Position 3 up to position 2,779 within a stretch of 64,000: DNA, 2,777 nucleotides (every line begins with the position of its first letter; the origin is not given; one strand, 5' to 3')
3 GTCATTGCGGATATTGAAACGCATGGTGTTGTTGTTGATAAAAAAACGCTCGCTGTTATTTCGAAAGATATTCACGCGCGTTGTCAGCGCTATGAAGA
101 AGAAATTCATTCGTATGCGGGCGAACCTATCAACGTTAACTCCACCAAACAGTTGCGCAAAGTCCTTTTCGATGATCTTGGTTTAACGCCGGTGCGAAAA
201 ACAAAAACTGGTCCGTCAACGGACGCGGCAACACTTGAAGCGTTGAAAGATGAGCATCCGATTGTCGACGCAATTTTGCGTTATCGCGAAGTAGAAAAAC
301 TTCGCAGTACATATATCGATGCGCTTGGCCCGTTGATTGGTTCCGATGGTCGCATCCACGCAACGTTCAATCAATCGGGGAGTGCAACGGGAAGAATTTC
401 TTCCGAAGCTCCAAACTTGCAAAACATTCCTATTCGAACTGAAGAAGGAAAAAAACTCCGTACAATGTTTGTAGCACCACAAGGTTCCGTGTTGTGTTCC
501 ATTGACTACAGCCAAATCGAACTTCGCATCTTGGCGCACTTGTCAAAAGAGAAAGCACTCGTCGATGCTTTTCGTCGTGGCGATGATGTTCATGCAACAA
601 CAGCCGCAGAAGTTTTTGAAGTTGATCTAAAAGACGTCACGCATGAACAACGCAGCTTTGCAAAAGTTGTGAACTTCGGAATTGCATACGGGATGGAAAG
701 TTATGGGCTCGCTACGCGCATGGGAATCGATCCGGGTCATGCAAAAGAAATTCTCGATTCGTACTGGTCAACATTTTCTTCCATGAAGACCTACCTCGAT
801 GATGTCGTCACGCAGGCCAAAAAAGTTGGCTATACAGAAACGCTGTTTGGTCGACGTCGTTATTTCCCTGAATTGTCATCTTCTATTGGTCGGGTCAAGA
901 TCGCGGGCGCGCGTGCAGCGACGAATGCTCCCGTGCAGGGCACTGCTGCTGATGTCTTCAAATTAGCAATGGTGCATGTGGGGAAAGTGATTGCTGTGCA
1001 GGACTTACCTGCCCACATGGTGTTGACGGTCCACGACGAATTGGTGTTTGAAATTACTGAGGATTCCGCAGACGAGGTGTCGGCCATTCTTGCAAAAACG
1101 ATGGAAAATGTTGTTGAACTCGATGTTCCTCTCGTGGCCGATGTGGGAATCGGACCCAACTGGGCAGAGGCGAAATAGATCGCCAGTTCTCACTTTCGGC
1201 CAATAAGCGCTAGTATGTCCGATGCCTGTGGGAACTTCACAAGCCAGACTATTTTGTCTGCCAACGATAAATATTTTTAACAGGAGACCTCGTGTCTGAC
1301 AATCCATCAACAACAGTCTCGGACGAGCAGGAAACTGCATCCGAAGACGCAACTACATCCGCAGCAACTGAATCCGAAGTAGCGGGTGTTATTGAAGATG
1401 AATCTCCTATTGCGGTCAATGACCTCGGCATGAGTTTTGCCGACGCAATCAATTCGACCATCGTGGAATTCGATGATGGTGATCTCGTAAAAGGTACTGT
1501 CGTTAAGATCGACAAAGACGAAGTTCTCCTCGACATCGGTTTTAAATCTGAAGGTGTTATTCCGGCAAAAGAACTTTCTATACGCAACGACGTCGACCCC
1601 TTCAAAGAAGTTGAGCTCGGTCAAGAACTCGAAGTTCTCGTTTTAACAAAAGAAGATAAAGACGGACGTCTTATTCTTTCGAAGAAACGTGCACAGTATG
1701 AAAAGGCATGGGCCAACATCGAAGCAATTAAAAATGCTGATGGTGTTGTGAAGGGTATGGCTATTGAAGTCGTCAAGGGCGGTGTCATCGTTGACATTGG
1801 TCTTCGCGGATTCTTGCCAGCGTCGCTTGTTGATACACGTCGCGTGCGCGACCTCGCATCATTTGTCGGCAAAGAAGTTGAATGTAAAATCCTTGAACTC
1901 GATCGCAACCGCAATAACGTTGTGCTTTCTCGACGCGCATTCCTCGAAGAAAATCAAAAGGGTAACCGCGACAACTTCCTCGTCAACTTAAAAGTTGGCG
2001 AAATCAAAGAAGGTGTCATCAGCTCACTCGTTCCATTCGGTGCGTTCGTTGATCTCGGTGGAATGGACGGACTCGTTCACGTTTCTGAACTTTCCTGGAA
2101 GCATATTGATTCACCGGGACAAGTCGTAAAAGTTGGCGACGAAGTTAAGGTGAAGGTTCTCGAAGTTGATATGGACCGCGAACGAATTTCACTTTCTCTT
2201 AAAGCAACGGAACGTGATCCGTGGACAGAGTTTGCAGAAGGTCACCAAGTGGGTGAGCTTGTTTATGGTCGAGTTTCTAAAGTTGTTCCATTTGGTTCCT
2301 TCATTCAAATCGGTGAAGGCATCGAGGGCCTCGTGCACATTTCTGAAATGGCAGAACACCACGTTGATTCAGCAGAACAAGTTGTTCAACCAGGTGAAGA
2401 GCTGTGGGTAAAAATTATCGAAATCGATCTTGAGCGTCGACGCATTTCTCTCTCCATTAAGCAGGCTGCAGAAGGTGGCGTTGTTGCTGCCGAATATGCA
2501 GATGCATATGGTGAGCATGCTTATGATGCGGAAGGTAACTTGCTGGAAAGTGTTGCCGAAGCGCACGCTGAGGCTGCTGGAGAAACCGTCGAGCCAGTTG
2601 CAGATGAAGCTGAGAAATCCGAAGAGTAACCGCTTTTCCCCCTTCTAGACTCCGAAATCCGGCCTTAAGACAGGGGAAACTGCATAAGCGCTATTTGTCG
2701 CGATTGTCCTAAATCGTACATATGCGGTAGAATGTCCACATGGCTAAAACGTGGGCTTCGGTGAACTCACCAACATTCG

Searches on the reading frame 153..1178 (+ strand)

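Call 60: search_protein_families(library=ncbifam, proteins=[window:153-1178:+], max_evalue=1e-10)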
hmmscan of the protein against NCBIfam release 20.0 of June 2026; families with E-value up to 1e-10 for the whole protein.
window:153-1178:+ (341 aa): 10 families
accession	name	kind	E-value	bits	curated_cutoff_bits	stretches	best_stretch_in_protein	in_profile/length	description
NF004397.1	PRK05755.1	equivalog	9.8e-151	504.1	720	1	2-341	548-889/889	DNA polymerase I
TIGR00593.1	pola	equivalog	1.6e-139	466.9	600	1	1-341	548-890/890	DNA polymerase I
NF011539.0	PRK14975.1-3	equivalog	3.4e-78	263.5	640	1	22-339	315-627/628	bifunctional 3'-5' exonuclease/DNA polymerase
NF011541.0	PRK14975.2-1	equivalog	7.6e-60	202.9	871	1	2-341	274-637/645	bifunctional 3'-5' exonuclease/DNA polymerase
NF011540.0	PRK14975.1-4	equivalog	1.6e-55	188.7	601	1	6-338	252-574/576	bifunctional 3'-5' exonuclease/DNA polymerase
NF038380.1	phage_DpoZ_1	exception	5e-43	147.4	500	2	12-192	259-446/607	aminoadenine-incorporating DNA polymerase DpoZ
NF011542.0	PRK14975.2-2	equivalog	5.6e-36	124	1061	1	64-339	500-789/802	bifunctional 3'-5' exonuclease/DNA polymerase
NF011543.0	PRK14975.2-3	equivalog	5.6e-33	114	1139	1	66-338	541-836/853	bifunctional 3'-5' exonuclease/DNA polymerase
NF038381.1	phage_DpoZ_2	exception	3.3e-21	75.3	350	1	8-313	388-729/754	aminoadenine-incorporating DNA polymerase DpoZ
NF011538.0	PRK14975.1-1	equivalog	5.5e-21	74.6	389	1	32-322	251-533/557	bifunctional 3'-5' exonuclease/DNA polymerase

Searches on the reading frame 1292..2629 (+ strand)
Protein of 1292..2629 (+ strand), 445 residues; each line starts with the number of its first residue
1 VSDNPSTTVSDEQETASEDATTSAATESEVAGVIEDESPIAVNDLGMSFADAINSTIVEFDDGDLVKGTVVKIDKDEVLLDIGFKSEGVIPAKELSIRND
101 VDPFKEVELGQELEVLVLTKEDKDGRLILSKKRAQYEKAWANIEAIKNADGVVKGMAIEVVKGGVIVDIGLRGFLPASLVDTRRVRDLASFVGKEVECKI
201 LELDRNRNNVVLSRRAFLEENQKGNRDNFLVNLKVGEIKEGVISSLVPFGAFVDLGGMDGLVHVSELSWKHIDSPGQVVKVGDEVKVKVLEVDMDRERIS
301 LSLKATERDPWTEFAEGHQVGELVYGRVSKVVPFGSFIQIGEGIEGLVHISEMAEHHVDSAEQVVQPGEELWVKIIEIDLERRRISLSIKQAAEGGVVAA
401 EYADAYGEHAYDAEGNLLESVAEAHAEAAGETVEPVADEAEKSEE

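Call 60: search_protein_families(library=ncbifam, proteins=[window:1292-2629:+], max_evalue=1e-10)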
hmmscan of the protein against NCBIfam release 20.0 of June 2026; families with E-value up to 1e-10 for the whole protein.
window:1292-2629:+ (445 aa): 30 families (the best 25 are shown)
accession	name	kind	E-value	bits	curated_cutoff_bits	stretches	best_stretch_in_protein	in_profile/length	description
NF005911.0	PRK07899.1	equivalog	1.5e-183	610.9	691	1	38-417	9-393/486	30S ribosomal protein S1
NF005208.0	PRK06676.1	equivalog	9e-120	400.2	368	1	54-401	10-359/391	30S ribosomal protein S1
NF004952.0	PRK06299.1-2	equivalog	2.6e-114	382.7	524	1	34-394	18-378/580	30S ribosomal protein S1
NF000907.0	PRK00087.1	equivalog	1.2e-112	377.3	624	1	50-400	290-643/671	bifunctional 4-hydroxy-3-methylbut-2-enyl diphosphate reductase/30S ribosomal protein S1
NF004953.0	PRK06299.1-3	equivalog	7.6e-105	351.4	720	1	48-394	31-373/580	30S ribosomal protein S1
TIGR00717.1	rpsA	equivalog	1.4e-104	350.5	577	1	59-394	15-347/516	30S ribosomal protein S1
NF004954.0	PRK06299.1-4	equivalog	6.7e-101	338.1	727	1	57-394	15-351/560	30S ribosomal protein S1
NF004951.0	PRK06299.1-1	equivalog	2.2e-90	303.6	918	1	48-393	4-350/556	30S ribosomal protein S1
NF004955.0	PRK06299.1-5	equivalog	2.8e-90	303.2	878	1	58-394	23-358/566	30S ribosomal protein S1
NF010379.0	PRK13806.1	equivalog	6.5e-81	272.4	648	1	47-393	15-366/491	30S ribosomal protein S1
NF005639.0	PRK07400.1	equivalog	6e-75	252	460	2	49-310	18-271/318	30S ribosomal protein S1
NF004956.0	PRK06299.1-6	equivalog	9.9e-66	222.5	711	1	47-393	15-359/554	30S ribosomal protein S1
NF005973.0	PRK08059.1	equivalog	3.4e-48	162.8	148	2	232-311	4-84/123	S1 domain-containing post-transcriptional regulator GSP13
NF040579.1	S1_dom_CvfD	subfamily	1.5e-45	154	117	2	234-310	2-79/113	CvfD/Ygs/GSP13 family RNA-binding post-transcriptional regulator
NF008805.1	PRK11824.1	equivalog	2.1e-36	125.6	471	2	315-391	607-682/683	polyribonucleotide nucleotidyltransferase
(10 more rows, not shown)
